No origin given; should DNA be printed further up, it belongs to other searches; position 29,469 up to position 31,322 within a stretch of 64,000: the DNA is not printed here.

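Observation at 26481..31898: GntR-controlled operon: CrtI-like FAD oxidoreductase, FNR/[2Fe-2S] reductase and a hydrolase-membrane fusion, with no known pathway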

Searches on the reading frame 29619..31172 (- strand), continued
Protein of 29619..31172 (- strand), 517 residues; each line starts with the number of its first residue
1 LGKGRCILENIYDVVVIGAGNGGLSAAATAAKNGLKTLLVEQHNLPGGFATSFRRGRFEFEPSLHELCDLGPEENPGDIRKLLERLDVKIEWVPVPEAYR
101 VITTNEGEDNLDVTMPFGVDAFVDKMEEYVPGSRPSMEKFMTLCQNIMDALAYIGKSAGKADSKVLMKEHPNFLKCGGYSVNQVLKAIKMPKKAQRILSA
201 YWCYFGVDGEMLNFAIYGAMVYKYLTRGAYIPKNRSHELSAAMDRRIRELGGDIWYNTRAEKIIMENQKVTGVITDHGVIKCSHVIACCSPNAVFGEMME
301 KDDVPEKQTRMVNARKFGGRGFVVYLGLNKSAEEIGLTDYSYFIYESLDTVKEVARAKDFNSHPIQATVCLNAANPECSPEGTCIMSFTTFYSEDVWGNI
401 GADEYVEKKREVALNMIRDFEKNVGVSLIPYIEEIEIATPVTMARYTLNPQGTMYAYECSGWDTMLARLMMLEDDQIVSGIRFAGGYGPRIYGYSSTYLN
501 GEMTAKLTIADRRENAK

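Call 39: search_protein_families(library=pfam, alignment_id=A4, max_evalue=0.00001)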
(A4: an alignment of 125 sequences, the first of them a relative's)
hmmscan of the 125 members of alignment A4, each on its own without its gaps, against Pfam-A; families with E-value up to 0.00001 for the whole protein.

A. member 1, L001:12669-13412:+ (248 aa): 1 family
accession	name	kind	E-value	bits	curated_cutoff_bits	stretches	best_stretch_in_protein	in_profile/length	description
PF07947.19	YhhN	-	4.2e-28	98.7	25.6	1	63-245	10-182/182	YhhN family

B. families by the number of members that match (of 125 scanned): 132 families (the first 25 are shown)
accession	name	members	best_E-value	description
PF01545.26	Cation_efflux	5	7e-36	Cation efflux family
PF00664.28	ABC_membrane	4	8.3e-58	ABC transporter transmembrane region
PF16916.11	ZT_dimer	4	3.6e-40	Dimerisation domain of Zinc Transporter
PF02615.19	Ldh_2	3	1.7e-119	Malate/L-lactate dehydrogenase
PF13347.12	MFS_2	3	1.4e-73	MFS/sugar transport protein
PF07992.20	Pyr_redox_2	3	5.1e-58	Pyridine nucleotide-disulphide oxidoreductase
PF07690.21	MFS_1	3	2.9e-31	Major Facilitator Superfamily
PF00005.33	ABC_tran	3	4.6e-30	ABC transporter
PF07729.17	FCD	3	3.2e-20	FCD domain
PF00070.33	Pyr_redox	3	1.3e-18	Pyridine nucleotide-disulphide oxidoreductase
PF00392.27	GntR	3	6.1e-17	Bacterial regulatory proteins, gntR family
PF00753.33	Lactamase_B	3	7.1e-12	Metallo-beta-lactamase superfamily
PF02463.25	SMC_N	3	6.7e-11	RecF/RecN/SMC N terminal domain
PF00724.26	Oxidored_FMN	2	4.4e-59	NADH:flavin oxidoreductase / NADH oxidase family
PF01554.23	MatE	2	1.2e-46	MatE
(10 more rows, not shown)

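Call 41: list_cluster_members(proteins=[P0052, P0063, P0090, P0120, P0013, P0006, P0009, P0069, P0059, P0025])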
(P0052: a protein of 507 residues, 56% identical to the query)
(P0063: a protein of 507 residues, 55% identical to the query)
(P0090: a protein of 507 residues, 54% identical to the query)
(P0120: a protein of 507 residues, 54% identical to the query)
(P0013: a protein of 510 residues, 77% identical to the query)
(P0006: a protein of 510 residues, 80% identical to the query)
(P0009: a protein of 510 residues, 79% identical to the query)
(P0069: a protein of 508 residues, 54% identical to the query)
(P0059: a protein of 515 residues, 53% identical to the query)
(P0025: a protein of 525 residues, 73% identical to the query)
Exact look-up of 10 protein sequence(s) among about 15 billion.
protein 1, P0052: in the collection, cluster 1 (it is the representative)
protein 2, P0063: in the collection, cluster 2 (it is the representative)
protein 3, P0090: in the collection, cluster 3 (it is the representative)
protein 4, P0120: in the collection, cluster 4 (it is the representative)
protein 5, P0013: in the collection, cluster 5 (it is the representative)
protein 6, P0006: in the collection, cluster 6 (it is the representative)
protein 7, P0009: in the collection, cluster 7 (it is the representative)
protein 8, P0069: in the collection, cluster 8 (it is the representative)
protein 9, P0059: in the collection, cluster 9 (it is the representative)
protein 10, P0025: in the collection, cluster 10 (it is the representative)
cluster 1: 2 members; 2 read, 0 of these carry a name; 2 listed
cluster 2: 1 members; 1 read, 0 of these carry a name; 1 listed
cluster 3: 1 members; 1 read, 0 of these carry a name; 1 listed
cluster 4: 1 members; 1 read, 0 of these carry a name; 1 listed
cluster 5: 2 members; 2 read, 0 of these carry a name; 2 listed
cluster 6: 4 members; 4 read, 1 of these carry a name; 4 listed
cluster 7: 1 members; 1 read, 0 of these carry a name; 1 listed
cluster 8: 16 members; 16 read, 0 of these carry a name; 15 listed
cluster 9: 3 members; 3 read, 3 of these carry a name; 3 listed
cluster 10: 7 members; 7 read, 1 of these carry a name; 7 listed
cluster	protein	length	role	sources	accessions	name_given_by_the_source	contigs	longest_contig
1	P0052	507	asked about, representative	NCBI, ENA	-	-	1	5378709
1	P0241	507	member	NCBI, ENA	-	-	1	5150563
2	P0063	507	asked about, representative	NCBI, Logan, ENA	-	-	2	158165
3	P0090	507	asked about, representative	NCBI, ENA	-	-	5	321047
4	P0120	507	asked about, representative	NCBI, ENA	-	-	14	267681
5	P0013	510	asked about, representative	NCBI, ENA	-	-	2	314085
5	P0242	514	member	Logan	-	-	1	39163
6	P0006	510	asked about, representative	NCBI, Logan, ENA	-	-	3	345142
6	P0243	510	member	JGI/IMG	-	phytoene dehydrogenase-like protein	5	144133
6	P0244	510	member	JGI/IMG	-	-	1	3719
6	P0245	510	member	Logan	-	-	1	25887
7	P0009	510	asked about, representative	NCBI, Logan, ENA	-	-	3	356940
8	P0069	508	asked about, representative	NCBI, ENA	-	-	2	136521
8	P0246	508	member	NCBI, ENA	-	-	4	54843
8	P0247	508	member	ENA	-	-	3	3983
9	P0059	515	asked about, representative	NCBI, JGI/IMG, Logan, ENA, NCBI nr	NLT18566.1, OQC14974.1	MAG: Phytoene desaturase (neurosporene-forming) [Firmicutes bacterium ADurb.Bin080] | phytoene dehydrogenase-like protein | NAD(P)/FAD-dependent oxidoreductase [Clostridiales bacterium]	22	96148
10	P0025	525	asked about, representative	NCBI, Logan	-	-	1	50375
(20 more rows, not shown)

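Call 42: find_encoding_contigs(protein=P0052, flank=8000, max_places=2)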
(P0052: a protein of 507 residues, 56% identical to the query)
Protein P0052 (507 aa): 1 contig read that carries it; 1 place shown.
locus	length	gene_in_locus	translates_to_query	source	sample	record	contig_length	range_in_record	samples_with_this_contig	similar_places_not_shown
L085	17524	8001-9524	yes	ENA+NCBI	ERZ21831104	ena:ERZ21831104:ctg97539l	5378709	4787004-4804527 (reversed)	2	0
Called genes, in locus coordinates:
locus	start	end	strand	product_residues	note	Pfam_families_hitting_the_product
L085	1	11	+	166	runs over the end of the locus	PF02502:LacAB_rpiB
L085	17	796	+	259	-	PF01791:DeoC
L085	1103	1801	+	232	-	PF00392:GntR, PF08279:HTH_11 (faint), PF07729:FCD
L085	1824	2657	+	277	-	PF00753:Lactamase_B, PF23023:Anti-Pycsar_Apyc1 (weak), PF12706:Lactamase_B_2 (weak)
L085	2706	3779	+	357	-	PF03480:DctP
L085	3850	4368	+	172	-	PF04290:DctQ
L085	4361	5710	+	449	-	PF06808:DctM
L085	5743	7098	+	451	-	PF13660:DUF4147, PF05161:MOFRL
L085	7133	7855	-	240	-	PF00392:GntR, PF07840:FadR_C, PF07729:FCD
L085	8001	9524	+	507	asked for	PF00890:FAD_binding_2 (weak), PF01134:GIDA (faint), PF01266:DAO (faint), PF01593:Amino_oxidase, PF01946:Thi4 (weak), PF07992:Pyr_redox_2 (weak), PF12831:FAD_oxidored, PF13450:NAD_binding_8 (weak), +1 more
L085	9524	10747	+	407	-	PF00970:FAD_binding_6 (weak), PF00175:NAD_binding_1, PF00111:Fer2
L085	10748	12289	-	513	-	PF03951:Gln-synt_N, PF00120:Gln-synt_C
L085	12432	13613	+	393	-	PF01676:Metalloenzyme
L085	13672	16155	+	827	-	PF12245:Big_3_2 (faint), PF13585:CHU_C (faint), PF19077:Big_13 (faint), PF13750:Big_3_3 (faint), PF13860:FlgD_ig (weak), PF00691:OmpA (faint)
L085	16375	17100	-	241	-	PF02517:Rce1-like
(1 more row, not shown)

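Call 43: find_encoding_contigs(protein=P0120, flank=8000, max_places=3)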
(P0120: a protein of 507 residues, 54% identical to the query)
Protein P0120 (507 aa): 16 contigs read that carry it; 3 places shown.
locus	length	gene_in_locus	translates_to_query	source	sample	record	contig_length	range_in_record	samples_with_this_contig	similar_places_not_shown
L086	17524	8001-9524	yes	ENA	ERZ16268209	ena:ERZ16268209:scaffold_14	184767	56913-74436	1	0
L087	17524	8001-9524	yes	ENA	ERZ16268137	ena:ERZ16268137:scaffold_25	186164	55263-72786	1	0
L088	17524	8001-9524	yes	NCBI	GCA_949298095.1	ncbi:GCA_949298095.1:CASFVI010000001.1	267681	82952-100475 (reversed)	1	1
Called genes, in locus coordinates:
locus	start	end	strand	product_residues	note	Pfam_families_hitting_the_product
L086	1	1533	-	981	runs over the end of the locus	PF22907:Ams1-like_1st, PF01074:Glyco_hydro_38N, PF09261:Alpha-mann_mid, PF07748:Glyco_hydro_38C, PF17677:Glyco_hydro38C2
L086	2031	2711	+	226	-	PF00132:Hexapep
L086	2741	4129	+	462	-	PF01406:tRNA-synt_1e, PF01921:tRNA-synt_1f (faint), PF09334:tRNA-synt_1g (faint)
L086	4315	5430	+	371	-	PF00245:Alk_phosphatase, PF01676:Metalloenzyme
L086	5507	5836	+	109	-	PF09479:Flg_new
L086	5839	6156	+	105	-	PF13306:LRR_5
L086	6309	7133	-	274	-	PF12833:HTH_18, PF00165:HTH_AraC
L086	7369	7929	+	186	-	PF00440:TetR_N (weak), PF13305:TetR_C_33 (weak)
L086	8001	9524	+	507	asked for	PF00070:Pyr_redox (faint), PF00890:FAD_binding_2, PF01266:DAO (weak), PF01593:Amino_oxidase, PF03486:HI0933_like (faint), PF07992:Pyr_redox_2 (faint), PF12831:FAD_oxidored, PF13450:NAD_binding_8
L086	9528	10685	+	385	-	PF00970:FAD_binding_6, PF00175:NAD_binding_1, PF00111:Fer2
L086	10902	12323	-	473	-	PF01381:HTH_3, PF12844:HTH_19, PF13560:HTH_31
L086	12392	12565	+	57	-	-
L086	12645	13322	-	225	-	PF00702:Hydrolase, PF13419:HAD_2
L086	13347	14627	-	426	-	PF00149:Metallophos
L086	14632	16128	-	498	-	PF07690:MFS_1, PF13347:MFS_2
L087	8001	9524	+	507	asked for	PF00070:Pyr_redox (faint), PF00890:FAD_binding_2, PF01266:DAO (weak), PF01593:Amino_oxidase, PF03486:HI0933_like (faint), PF07992:Pyr_redox_2 (faint), PF12831:FAD_oxidored, PF13450:NAD_binding_8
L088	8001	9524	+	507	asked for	PF00070:Pyr_redox (faint), PF00890:FAD_binding_2, PF01266:DAO (weak), PF01593:Amino_oxidase, PF03486:HI0933_like (faint), PF07992:Pyr_redox_2 (faint), PF12831:FAD_oxidored, PF13450:NAD_binding_8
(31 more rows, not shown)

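Call 65: search_protein_families(library=pfam, proteins=[L078:5543-6571:-, L078:4957-5565:-, L078:9781-12453:+, L076:14310-16577:-, L058:6198-7748:+, L057:5181-6668:+, L067:14332-15471:-, L032:3599-4510:+, L080:20455-21333:+], max_evalue=1)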
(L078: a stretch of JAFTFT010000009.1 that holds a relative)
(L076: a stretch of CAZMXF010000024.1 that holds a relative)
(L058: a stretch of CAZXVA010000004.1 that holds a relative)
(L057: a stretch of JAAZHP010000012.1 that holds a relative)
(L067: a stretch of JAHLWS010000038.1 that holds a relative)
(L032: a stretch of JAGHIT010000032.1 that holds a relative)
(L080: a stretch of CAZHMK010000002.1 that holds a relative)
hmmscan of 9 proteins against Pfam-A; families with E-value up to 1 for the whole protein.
L078:5543-6571:- (343 aa): 2 families
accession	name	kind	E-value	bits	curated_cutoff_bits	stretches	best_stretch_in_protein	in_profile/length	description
PF21694.2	DNA_pol3_delta_C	-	2e-15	57.3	27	1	218-335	1-120/121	DNA polymerase III delta subunit, C-terminal domain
PF06144.19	DNA_pol3_delta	-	1.4e-08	35.2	21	1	28-145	1-122/124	DNA polymerase III, delta subunit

L078:4957-5565:- (203 aa): 4 families
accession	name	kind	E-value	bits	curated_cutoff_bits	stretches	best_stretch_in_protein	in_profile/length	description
PF13331.11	DUF4093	-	2.2e-13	51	25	1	114-197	2-86/86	Domain of unknown function (DUF4093)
PF01751.28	Toprim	-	0.00014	22.4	23.1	1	16-91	1-89/96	Toprim domain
PF13662.12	Toprim_4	-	0.00016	22.3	25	1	16-88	2-77/85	Toprim domain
PF13155.12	Toprim_2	-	0.047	14.5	22.1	1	19-98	2-79/88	Toprim-like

L078:9781-12453:+ (891 aa): 32 families (the best 25 are shown)
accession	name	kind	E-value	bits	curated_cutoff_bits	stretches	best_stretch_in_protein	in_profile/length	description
PF07992.20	Pyr_redox_2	-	4.3e-31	108.9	26.1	1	454-744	2-291/291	Pyridine nucleotide-disulphide oxidoreductase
PF14691.11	Fer4_20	-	4e-20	72.2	25.8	2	356-434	29-110/113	Dihydroprymidine dehydrogenase domain II, 4Fe-4S cluster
PF00070.33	Pyr_redox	-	3e-14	53.7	22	2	586-658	2-80/82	Pyridine nucleotide-disulphide oxidoreductase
PF13738.12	Pyr_redox_3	-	1.4e-11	44.6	30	2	583-620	164-201/305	Pyridine nucleotide-disulphide oxidoreductase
PF13450.12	NAD_binding_8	-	8.2e-11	42.5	21.9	1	457-491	1-35/68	NAD(P)-binding Rossmann-like domain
PF01266.30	DAO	-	6.4e-10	39.5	27.9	1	454-488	1-35/353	FAD dependent oxidoreductase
PF00037.32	Fer4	-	1.5e-07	31.4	21.1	2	289-310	2-23/24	4Fe-4S binding domain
PF12831.13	FAD_oxidored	-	3.3e-07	30.4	27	1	455-495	2-42/416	FAD dependent oxidoreductase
PF01262.27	AlaDh_PNT_C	-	8.7e-07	29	23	1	584-618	29-63/214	Alanine dehydrogenase/PNT, C-terminal domain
PF01593.30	Amino_oxidase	-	1.7e-06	28.1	19.8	1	463-489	2-28/443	Flavin containing amine oxidoreductase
PF01946.23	Thi4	-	2.1e-06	27.6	26.2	1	454-519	19-84/235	Thi4 family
PF03486.20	HI0933_like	-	1.8e-05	24.7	50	1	454-488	2-36/244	HI0933-like protein Rossmann domain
PF00890.30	FAD_binding_2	-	3.1e-05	23.8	20.4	1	455-490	2-37/414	FAD binding domain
PF01134.28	GIDA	-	4.3e-05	23.2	22.1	1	454-512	1-59/391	Glucose inhibited division protein A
PF02737.24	3HCDH_N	-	4.4e-05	23.9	22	1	454-484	1-31/180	3-hydroxyacyl-CoA dehydrogenase, NAD binding domain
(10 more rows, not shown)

L076:14310-16577:- (756 aa): 4 families
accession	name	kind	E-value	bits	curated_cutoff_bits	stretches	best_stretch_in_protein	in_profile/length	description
PF03772.21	Competence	-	5.6e-39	134.6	23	1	223-475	11-262/270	Competence protein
PF00753.33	Lactamase_B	-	1.2e-09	38.8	22.7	1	521-717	3-195/196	Metallo-beta-lactamase superfamily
PF13567.11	DUF4131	-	2.9e-05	24.3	31.6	1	22-145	3-132/165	Domain of unknown function (DUF4131)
PF12706.13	Lactamase_B_2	-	8.4e-05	22.7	27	1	560-639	25-109/200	Beta-lactamase superfamily domain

L058:6198-7748:+ (517 aa): 2 families
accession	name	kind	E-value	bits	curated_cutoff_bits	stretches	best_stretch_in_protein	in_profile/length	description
PF14264.12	Glucos_trans_II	-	1.1e-45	156.6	30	1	47-350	2-314/317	Glucosyl transferase GtrII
PF14897.12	EpsG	-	0.43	10.1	30.1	0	136-358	104-313/326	EpsG family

L057:5181-6668:+ (496 aa): 3 families
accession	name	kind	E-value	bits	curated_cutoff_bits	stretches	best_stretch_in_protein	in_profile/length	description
PF19289.4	PmbA_TldD_3rd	-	8.3e-49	166.2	22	1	267-493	5-218/220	PmbA/TldA metallopeptidase C-terminal domain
PF01523.21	PmbA_TldD_1st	-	4.3e-10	40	20.9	1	55-118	2-65/65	PmbA/TldA metallopeptidase domain 1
PF19290.4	PmbA_TldD_2nd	-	0.0011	19.8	20.9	1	150-246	6-102/109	PmbA/TldA metallopeptidase central domain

L067:14332-15471:- (380 aa): 2 families
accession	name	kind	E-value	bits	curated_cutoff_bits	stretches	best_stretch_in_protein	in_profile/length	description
PF02615.19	Ldh_2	-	3.8e-119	398.1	38.8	1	21-364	1-332/333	Malate/L-lactate dehydrogenase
PF02580.21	Tyr_Deacylase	-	0.045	14.5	25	1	64-98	109-144/144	D-Tyr-tRNA(Tyr) deacylase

L032:3599-4510:+ (304 aa): 2 families
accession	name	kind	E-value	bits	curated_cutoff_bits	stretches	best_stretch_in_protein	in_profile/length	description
PF02645.21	DegV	-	7e-70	236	27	1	24-303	2-279/280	Uncharacterised protein, DegV family COG1307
PF00107.32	ADH_zinc_N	-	0.024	15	31.8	0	182-228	74-119/129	Zinc-binding dehydrogenase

L080:20455-21333:+ (293 aa): 6 families
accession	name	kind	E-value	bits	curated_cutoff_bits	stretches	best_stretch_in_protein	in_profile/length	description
PF02311.25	AraC_binding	-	6.8e-22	78.1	21.1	1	35-161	4-130/135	AraC-like ligand binding domain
PF12833.13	HTH_18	-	4.3e-21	75.4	33.6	1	209-286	1-79/80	Helix-turn-helix domain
PF00165.29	HTH_AraC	-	5e-12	46.1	26.6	2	256-285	13-41/42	Bacterial regulatory helix-turn-helix proteins, AraC family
PF07883.17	Cupin_2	-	3.6e-07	30.2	27.2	1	46-96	10-60/70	Cupin domain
PF22200.2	ExsA_N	-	0.0068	17.2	27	1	57-98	3-44/136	ExsA N-terminal regulatory domain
PF01780.25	Ribosomal_L37ae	-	0.23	12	21.9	1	88-137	32-79/85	Ribosomal L37ae protein family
